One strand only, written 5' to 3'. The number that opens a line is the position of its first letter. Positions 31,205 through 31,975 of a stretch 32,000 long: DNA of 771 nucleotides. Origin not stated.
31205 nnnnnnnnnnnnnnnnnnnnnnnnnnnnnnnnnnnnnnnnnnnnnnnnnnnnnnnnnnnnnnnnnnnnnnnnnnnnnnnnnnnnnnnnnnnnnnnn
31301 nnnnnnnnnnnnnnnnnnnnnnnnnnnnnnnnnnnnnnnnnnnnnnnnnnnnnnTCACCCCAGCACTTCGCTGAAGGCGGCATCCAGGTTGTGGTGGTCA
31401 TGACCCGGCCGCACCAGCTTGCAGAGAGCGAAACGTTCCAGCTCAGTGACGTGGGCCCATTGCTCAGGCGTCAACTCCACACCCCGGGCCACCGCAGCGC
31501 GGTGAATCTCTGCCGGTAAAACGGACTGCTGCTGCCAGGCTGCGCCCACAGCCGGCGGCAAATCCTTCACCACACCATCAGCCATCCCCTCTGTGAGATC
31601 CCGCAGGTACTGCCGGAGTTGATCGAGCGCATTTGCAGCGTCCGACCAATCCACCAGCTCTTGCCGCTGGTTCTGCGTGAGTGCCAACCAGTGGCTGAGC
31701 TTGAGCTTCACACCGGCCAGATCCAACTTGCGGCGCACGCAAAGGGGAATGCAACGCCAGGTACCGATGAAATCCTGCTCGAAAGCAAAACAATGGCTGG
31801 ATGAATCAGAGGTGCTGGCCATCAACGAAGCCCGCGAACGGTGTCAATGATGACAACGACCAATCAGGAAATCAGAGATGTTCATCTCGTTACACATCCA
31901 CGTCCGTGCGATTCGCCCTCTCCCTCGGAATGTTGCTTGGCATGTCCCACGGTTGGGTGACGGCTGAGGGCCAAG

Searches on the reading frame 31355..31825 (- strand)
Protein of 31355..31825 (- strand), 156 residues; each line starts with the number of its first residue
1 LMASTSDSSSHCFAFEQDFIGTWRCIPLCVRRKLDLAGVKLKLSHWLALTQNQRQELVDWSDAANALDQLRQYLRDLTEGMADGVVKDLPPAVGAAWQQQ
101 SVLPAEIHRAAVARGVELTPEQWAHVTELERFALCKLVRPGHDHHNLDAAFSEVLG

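Call 58: search_protein_families(library=pfam, proteins=[window:31355-31825:-], max_evalue=0.0001)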
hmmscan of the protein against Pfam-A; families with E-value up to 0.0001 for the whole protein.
window:31355-31825:- (156 aa): 1 family
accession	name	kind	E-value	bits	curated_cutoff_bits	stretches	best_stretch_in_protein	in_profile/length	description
PF09655.15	Nitr_red_assoc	-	1.5e-45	155.5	25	1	12-154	1-144/144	Conserved nitrate reductase-associated protein (Nitr_red_assoc)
